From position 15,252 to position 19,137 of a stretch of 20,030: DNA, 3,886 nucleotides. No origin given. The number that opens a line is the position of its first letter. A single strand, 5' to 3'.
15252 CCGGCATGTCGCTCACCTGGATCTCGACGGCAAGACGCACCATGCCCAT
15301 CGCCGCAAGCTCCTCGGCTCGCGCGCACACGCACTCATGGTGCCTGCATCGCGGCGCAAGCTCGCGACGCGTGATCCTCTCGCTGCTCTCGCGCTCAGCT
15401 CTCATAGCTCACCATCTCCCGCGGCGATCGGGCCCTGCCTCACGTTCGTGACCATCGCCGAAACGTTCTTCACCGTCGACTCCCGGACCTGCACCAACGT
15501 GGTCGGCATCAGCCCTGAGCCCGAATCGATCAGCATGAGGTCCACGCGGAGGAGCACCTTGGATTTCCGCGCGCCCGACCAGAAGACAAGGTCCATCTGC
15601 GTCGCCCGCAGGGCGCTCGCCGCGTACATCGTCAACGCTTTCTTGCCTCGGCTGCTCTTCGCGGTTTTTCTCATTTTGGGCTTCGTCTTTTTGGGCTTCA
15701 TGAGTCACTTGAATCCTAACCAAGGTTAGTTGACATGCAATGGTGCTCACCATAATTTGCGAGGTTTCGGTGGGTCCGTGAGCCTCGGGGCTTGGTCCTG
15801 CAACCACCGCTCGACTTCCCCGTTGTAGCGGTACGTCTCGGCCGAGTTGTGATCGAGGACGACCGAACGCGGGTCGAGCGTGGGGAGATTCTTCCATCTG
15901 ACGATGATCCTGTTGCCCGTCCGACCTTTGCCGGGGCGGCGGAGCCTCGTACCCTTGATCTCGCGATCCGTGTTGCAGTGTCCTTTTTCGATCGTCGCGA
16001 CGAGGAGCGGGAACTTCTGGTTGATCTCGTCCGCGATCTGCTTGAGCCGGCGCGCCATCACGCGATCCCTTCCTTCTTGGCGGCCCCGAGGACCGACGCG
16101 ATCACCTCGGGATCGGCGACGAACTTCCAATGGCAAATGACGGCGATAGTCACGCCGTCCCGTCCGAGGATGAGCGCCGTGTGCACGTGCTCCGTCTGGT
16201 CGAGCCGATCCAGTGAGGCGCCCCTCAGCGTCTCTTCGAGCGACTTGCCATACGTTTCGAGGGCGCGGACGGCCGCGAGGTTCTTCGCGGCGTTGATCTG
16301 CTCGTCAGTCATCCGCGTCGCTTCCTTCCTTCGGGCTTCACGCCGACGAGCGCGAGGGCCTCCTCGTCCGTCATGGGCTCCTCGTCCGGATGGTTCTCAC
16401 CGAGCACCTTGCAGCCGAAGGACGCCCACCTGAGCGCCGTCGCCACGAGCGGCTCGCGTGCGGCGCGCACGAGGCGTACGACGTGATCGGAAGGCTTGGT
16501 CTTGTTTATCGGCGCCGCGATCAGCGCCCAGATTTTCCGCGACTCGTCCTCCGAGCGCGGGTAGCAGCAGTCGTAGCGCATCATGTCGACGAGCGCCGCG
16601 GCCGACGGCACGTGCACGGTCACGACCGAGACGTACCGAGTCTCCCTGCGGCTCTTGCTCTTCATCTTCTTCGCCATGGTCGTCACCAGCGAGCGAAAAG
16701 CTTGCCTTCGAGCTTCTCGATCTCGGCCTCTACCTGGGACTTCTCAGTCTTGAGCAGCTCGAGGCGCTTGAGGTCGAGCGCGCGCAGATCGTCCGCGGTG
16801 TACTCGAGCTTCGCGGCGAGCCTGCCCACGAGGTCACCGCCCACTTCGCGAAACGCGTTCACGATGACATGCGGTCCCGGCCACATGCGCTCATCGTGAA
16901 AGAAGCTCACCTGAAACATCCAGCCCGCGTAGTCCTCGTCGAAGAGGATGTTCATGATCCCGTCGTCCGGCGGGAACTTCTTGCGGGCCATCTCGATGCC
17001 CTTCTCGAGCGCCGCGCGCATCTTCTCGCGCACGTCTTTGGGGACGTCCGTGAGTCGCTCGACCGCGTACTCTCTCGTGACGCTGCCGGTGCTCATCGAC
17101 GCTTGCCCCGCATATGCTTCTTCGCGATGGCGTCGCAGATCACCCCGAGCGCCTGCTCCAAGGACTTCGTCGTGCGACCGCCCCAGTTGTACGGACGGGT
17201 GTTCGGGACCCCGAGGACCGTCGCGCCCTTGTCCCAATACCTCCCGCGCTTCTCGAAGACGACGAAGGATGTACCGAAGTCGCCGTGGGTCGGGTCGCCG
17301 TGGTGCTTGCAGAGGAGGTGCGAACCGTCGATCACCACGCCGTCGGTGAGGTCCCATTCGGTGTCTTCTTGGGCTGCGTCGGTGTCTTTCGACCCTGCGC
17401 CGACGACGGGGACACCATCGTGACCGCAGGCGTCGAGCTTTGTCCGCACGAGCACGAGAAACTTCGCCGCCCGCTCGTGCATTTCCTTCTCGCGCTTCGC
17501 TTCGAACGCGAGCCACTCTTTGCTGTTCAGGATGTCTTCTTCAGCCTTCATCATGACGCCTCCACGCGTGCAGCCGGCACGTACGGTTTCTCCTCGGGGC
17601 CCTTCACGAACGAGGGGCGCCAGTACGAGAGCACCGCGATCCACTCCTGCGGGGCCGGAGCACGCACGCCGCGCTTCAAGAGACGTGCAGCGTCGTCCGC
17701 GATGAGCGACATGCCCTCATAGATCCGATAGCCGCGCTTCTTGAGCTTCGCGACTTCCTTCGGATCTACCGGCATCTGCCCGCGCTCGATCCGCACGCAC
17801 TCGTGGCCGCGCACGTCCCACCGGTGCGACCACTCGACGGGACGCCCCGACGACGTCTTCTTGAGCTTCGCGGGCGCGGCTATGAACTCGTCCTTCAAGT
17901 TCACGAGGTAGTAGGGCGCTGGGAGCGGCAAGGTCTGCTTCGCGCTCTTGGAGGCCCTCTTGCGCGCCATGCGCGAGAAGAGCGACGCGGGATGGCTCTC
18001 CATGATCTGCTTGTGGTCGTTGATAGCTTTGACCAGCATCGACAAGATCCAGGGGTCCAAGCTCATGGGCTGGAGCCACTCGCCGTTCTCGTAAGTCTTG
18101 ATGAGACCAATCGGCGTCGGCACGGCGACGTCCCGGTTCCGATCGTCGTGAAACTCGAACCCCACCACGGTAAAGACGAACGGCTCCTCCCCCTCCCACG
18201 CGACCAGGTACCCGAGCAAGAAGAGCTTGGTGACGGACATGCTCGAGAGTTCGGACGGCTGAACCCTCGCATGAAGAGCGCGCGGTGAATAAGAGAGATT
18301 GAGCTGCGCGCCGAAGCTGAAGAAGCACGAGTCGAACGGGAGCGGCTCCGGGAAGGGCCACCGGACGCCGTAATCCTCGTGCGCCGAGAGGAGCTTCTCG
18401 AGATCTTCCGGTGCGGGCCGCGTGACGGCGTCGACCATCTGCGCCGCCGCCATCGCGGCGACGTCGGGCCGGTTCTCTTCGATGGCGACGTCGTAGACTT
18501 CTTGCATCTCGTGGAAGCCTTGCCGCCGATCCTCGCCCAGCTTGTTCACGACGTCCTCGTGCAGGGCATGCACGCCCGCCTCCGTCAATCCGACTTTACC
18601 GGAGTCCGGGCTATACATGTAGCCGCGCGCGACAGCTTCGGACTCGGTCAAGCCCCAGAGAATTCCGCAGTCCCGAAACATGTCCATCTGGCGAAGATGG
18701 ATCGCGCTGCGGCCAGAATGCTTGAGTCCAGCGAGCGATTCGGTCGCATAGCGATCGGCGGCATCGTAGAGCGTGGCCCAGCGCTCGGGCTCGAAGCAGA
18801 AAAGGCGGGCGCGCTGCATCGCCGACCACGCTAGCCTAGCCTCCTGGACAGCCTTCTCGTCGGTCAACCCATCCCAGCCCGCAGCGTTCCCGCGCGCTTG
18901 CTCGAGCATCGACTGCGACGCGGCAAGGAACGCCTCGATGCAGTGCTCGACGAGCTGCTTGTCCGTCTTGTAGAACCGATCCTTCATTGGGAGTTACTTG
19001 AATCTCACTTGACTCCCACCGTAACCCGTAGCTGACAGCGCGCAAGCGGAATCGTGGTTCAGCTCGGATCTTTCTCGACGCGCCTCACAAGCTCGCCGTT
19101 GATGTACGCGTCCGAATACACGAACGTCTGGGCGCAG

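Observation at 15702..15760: Compact divergent promoter/operator island interrupting the minus-strand array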

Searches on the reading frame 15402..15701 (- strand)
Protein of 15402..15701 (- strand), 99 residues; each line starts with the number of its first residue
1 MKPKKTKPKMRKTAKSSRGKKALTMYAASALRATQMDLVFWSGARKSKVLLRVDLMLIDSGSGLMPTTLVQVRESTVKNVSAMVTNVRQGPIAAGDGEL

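Call 8: search_protein_families(library=pfam, proteins=[window:15402-15701:-], max_evalue=0.01)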
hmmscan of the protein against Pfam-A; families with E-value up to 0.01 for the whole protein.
window:15402-15701:- (99 aa): 0 families

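Call 11: search_protein_families(library=phrogs, proteins=[window:15402-15701:-], max_evalue=0.01)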
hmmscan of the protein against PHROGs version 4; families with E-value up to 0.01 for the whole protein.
window:15402-15701:- (99 aa): 0 families

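Call 12: find_related_loci(query=window:15402-15701:-, collection=viral_contigs, flank=5000)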
Query window:15402-15701:- (99 aa) in viral_contigs; peptide patterns used: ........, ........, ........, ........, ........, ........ (x = any residue, [..] = any of these).
16 stretches matched a pattern, but none encodes a relative of the query by tblastn (E <= 1e-3).
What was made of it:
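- Tried and rejected: The search found nothing (call 12).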

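Call 14: search_dna_similar(query=window:15402-15701:-, collection=phages, mode=protein, max_rows=20, max_evalue=0.1)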
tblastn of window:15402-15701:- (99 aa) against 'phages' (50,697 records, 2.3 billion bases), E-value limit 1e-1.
No match.

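Call 20: find_encoding_contigs(protein=window:15402-15701:-, flank=10000, max_places=10)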
Protein window:15402-15701:- (99 aa): 9 contigs read that carry it; 7 places shown.
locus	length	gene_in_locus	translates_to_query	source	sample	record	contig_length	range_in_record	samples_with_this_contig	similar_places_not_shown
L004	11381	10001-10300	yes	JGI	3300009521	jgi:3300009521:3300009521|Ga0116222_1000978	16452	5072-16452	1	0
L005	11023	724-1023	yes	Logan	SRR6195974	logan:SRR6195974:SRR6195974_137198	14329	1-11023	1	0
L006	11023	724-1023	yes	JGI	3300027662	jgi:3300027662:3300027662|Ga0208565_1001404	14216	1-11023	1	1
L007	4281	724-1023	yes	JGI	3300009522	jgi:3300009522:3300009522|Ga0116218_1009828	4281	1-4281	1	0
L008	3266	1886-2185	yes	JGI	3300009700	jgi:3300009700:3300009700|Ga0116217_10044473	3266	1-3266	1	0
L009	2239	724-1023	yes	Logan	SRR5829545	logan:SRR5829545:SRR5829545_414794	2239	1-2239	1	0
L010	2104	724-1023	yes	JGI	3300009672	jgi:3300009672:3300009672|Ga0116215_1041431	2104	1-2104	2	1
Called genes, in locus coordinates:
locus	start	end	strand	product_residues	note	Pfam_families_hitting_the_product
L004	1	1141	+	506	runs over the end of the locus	PF01471:PG_binding_1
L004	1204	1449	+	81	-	-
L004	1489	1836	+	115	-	-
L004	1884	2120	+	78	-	-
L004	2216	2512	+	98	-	-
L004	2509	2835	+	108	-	-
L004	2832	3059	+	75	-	-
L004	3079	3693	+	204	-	-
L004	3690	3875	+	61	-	-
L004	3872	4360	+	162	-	-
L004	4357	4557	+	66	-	-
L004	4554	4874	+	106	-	-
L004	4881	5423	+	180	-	-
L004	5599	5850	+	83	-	-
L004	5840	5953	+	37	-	-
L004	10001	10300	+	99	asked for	-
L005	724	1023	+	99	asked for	-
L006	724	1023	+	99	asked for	-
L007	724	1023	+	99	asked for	-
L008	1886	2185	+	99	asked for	-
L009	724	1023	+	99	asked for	-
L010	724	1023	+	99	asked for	-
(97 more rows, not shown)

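Call 21: find_homologous_proteins(query=window:15402-15701:-, max_evalue=0.01)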
Query window:15402-15701:- (99 aa): 2 proteins with E <= 0.01 among 3 candidates.
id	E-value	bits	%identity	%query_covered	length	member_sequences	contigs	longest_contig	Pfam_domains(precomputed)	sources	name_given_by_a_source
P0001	7.7e-53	194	98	100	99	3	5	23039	-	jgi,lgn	-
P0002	1.7e-19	88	67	73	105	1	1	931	-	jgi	jgi:hypothetical protein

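Call 22: find_encoding_contigs(protein=P0001, flank=10000, max_places=10)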
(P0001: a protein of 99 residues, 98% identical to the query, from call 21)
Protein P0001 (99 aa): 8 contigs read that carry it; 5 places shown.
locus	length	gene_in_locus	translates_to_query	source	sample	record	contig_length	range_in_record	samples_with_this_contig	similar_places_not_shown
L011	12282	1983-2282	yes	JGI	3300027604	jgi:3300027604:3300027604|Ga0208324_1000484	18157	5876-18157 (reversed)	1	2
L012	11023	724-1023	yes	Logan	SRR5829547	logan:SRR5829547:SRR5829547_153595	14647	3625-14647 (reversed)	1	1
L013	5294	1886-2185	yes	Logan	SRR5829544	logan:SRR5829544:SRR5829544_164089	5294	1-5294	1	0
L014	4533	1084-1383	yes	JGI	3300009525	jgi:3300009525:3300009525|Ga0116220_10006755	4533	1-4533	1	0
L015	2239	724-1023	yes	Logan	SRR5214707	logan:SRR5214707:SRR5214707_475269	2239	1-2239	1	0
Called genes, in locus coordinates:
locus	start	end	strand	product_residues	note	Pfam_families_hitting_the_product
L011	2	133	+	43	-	?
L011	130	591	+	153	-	-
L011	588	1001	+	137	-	-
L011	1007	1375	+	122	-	-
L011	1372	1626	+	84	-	-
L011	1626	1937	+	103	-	-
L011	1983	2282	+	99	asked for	-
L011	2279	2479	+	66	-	-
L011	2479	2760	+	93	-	-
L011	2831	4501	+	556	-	PF00004:AAA, PF07728:AAA_5 (faint)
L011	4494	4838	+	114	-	-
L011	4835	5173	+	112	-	-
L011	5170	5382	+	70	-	-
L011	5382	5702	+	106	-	-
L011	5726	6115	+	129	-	-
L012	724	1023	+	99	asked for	-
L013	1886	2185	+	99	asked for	-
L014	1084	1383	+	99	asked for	-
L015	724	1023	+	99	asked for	-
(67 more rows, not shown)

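Call 23: find_encoding_contigs(protein=P0002, flank=10000, max_places=10)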
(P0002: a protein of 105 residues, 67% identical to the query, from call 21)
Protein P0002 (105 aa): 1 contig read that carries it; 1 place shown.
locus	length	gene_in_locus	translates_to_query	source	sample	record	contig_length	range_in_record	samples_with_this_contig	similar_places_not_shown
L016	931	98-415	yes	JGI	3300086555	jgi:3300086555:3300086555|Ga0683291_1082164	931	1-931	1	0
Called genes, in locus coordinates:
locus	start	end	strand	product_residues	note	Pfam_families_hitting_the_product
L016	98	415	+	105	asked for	-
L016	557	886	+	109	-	-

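Call 85: predict_structure(alignment_id=A6)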
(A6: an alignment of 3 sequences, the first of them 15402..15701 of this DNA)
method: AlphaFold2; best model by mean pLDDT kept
length: 99 residues; sequences in the alignment: 3
mean_pLDDT: 55.3   pTM: 0.35
mean pLDDT of the five models: 55.3, 50.8, 47.9, 44.1, 43.4
residues with pLDDT >= 90: 0; 70-90: 3; 50-70: 61; < 50: 35
segments of 3 or more residues with pLDDT < 50: 1-30, 95-99
pLDDT, mean of each block of 10 residues (from residue 1): 45 43 42 64 63 65 59 59 66 46
secondary structure, 60 per line:
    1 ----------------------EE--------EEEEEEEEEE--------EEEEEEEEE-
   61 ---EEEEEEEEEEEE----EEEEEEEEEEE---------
elements in order: E33-42 E51-59 E64-75 E80-90
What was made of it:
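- Tried and rejected: The model has pLDDT 55, too poor for a fold search (call 85).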

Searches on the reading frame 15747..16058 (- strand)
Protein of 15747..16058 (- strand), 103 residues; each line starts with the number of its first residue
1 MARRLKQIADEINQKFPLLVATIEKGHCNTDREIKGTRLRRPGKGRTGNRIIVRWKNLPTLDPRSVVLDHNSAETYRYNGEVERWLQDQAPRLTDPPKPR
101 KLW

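Call 8: search_protein_families(library=pfam, proteins=[window:15747-16058:-], max_evalue=0.01)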
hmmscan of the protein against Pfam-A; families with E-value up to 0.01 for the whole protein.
window:15747-16058:- (103 aa): 0 families

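Call 11: search_protein_families(library=phrogs, proteins=[window:15747-16058:-], max_evalue=0.01)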
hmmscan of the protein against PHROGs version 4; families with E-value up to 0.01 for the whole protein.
window:15747-16058:- (103 aa): 0 families

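Call 17: find_related_loci(query=window:15747-16058:-, collection=viral_contigs, flank=6000)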
Query window:15747-16058:- (103 aa) in viral_contigs; peptide patterns used: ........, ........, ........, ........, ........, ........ (x = any residue, [..] = any of these).
17 stretches matched a pattern; 1 encode a relative of the query (tblastn E <= 1e-3); 1 distinct loci.
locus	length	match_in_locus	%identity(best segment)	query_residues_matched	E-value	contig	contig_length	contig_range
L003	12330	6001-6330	41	2-101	1e-15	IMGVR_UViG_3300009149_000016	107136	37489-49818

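Call 71: find_homologous_proteins(query=window:15747-16058:-, max_evalue=0.001)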
Query window:15747-16058:- (103 aa): 75 proteins with E <= 0.001 among 76 candidates.
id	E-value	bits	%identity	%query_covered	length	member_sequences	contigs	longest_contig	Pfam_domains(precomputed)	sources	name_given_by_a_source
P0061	2.3e-64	232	100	100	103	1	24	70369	-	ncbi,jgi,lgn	-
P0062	1.3e-54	201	85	99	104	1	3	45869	-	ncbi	-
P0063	6.4e-43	163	77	92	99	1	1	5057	-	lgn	-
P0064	2.0e-41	158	72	94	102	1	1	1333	-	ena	-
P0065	1.7e-37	146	67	97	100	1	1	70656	-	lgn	-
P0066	2.3e-37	145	67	95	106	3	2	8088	-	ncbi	-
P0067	2.4e-37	145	69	90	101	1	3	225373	-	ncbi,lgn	-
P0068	4.1e-37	144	65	95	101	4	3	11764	-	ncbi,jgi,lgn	jgi:hypothetical protein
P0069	6.0e-37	144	67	99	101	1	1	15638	-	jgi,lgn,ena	-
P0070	6.6e-37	144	72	92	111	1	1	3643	-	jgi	jgi:hypothetical protein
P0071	3.3e-27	113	65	75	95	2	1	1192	-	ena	-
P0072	2.8e-24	103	66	77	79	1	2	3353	-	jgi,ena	-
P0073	3.7e-24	103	60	91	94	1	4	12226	-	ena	-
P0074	6.1e-24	102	61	85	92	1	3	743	-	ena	-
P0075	6.1e-23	99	56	99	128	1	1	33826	-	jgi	-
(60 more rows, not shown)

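Call 72: find_encoding_contigs(protein=P0063, flank=4000, max_places=2)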
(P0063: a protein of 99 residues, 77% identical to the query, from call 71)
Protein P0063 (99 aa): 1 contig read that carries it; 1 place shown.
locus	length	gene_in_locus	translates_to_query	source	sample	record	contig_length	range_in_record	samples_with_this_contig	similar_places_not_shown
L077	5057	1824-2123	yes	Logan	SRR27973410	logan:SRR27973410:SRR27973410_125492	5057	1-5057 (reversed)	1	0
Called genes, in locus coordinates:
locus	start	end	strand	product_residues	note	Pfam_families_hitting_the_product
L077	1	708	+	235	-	?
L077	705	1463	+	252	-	-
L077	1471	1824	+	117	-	-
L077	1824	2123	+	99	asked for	-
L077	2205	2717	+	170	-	-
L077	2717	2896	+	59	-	-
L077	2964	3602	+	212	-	-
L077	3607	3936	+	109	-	-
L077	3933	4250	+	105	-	-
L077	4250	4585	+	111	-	-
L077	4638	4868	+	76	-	-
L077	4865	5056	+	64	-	?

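Call 73: find_encoding_contigs(protein=P0067, flank=6000, max_places=3)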
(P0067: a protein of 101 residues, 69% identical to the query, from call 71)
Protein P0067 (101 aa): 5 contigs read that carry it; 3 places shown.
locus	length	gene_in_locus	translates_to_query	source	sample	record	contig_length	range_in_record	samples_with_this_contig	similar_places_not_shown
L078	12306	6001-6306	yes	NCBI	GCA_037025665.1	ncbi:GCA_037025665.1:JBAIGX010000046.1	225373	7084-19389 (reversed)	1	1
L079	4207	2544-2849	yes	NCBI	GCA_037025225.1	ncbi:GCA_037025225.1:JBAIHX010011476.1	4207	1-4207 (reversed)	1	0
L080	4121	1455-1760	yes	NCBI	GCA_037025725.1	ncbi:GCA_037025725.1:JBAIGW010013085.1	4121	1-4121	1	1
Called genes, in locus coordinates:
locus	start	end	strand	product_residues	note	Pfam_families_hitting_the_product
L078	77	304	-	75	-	-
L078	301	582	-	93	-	-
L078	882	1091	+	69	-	-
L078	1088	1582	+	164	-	-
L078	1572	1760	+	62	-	-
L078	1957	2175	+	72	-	-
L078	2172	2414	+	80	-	-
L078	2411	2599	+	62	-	-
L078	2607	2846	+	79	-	-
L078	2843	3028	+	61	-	-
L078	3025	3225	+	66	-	-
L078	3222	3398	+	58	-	-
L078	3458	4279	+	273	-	-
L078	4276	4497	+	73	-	-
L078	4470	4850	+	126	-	-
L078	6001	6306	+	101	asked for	-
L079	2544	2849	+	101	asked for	-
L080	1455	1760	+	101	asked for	-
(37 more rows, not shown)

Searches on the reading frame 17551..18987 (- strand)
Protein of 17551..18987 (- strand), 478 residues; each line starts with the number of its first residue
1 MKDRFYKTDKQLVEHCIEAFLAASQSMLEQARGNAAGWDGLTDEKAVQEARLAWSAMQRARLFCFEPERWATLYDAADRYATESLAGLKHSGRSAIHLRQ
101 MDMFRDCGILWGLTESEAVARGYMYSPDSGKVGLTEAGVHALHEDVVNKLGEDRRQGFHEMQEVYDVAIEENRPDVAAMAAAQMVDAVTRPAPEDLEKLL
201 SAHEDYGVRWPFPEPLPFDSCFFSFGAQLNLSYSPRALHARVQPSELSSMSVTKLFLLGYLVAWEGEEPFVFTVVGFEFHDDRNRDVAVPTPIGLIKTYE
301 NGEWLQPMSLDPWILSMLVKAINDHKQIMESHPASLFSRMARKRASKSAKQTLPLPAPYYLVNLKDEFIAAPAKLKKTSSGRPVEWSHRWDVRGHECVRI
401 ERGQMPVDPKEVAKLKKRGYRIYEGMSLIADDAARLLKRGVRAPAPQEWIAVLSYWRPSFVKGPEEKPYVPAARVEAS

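Call 8: search_protein_families(library=pfam, proteins=[window:17551-18987:-], max_evalue=0.01)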
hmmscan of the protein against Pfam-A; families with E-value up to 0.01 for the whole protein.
window:17551-18987:- (478 aa): 0 families

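Call 11: search_protein_families(library=phrogs, proteins=[window:17551-18987:-], max_evalue=0.01)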
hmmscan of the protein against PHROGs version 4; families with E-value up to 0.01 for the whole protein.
window:17551-18987:- (478 aa): 0 families

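Call 47: find_homologous_proteins(query=window:17551-18987:-, max_evalue=0.001)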
Query window:17551-18987:- (478 aa): 58 proteins with E <= 0.001 among 8000 candidates.
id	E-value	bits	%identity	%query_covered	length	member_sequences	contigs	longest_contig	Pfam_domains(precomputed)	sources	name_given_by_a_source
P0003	0.0e+0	1100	100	100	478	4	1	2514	-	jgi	-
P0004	2.3e-197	674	65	100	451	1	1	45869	-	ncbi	-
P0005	1.7e-192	658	63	100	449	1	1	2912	-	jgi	jgi:hypothetical protein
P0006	3.5e-187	641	59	99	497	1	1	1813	-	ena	-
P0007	4.4e-184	631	61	100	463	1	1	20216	-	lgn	-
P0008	8.1e-180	617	56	99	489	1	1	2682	-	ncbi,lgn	-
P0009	2.6e-176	605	57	99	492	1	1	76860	-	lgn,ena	-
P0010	1.7e-175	602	56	99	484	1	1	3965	-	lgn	-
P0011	1.5e-173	596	56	100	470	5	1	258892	-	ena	-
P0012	1.1e-168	580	57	98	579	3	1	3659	-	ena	-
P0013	9.7e-168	577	58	99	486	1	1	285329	-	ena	-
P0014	2.0e-167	576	57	100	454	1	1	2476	-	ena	-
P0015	5.3e-155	535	76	64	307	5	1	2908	-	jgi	-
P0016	1.2e-149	517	50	99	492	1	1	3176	-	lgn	-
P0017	1.7e-147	510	49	99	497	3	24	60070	-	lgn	-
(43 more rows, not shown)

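Call 48: find_encoding_contigs(protein=P0004, flank=10000, max_places=2)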
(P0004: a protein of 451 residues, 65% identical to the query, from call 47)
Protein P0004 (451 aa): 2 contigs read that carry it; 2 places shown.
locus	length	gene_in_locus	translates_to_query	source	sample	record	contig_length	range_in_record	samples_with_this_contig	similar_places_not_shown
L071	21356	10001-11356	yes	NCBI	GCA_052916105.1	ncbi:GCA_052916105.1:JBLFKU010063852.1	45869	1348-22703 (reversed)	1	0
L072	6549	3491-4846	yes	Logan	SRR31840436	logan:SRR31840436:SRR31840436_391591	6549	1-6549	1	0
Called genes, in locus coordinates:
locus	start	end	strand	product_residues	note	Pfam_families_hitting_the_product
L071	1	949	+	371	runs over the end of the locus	-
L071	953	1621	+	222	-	-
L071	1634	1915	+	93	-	-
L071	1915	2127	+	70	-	-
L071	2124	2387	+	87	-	-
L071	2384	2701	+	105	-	PF04255:DUF433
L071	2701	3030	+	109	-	-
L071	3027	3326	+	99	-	-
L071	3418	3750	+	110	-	-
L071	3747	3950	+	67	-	-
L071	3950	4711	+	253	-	-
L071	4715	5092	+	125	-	-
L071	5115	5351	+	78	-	-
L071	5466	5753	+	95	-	-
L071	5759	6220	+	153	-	-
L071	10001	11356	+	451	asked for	-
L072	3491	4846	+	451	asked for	-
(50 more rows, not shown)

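Call 49: find_encoding_contigs(protein=P0013, flank=10000, max_places=2)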
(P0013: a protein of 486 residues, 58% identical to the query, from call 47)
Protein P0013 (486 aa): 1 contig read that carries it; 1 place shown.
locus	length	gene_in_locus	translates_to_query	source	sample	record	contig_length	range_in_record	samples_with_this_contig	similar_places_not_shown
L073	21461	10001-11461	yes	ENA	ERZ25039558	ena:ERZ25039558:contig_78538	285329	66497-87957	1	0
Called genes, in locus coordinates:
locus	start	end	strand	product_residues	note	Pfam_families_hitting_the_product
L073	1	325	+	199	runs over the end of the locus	-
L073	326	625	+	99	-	-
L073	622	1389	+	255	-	-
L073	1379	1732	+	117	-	-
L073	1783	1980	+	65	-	-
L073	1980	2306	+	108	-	-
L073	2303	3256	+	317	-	PF10127:RlaP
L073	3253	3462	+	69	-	-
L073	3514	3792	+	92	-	-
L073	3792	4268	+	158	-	-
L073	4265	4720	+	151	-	-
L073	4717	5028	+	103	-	PF12961:DUF3850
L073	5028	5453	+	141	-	-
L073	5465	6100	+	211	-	-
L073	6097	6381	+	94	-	-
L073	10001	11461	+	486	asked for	-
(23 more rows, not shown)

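Call 50: find_encoding_contigs(protein=P0011, flank=10000, max_places=2)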
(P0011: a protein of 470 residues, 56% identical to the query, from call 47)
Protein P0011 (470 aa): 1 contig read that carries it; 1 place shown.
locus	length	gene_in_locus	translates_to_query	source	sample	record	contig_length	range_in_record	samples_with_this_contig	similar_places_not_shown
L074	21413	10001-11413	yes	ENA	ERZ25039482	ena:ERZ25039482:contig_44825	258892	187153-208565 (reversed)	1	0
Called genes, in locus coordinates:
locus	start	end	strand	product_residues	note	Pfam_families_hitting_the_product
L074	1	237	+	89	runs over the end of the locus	-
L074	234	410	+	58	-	-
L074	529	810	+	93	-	-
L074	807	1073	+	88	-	-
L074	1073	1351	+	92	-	PF04255:DUF433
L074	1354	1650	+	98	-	-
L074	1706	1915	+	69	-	-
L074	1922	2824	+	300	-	-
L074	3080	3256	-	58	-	-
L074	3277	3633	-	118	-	-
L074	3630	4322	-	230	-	PF06941:NT5C (weak)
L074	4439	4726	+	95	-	-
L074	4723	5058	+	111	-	-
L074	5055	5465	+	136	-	-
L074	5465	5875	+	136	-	-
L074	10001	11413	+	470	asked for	-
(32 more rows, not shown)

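Call 63: find_encoding_contigs(protein=P0007, flank=10000, max_places=1)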
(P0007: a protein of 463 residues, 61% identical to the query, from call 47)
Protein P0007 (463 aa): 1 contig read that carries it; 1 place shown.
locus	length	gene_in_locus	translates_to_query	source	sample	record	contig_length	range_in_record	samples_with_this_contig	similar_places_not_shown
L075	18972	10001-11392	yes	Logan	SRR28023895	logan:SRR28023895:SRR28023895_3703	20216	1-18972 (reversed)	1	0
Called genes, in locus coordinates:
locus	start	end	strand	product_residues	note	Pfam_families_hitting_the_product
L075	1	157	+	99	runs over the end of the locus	-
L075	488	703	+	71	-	-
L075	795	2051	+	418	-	-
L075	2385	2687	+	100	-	-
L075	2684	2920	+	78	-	-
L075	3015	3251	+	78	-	-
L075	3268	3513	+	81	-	-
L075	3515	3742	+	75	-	-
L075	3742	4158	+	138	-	-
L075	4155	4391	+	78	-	-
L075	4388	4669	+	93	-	-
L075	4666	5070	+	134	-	-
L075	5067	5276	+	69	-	-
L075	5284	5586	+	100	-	-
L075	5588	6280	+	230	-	-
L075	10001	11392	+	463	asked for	-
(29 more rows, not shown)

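Call 64: find_encoding_contigs(protein=P0009, flank=10000, max_places=1)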
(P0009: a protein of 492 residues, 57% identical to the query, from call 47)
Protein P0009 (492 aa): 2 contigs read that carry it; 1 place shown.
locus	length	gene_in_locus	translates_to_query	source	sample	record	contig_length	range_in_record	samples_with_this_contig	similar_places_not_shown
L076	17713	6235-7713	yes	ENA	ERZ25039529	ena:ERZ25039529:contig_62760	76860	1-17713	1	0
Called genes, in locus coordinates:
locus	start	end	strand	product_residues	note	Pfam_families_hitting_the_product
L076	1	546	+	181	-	?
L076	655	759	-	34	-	-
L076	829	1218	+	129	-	-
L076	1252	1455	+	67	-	-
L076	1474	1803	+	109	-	-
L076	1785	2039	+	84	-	-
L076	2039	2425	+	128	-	PF02272:DHHA1 (weak)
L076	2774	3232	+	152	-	-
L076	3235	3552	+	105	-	-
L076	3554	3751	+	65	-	-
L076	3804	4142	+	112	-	-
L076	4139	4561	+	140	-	-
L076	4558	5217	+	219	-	-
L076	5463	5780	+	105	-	-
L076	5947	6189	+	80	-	-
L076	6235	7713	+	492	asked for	-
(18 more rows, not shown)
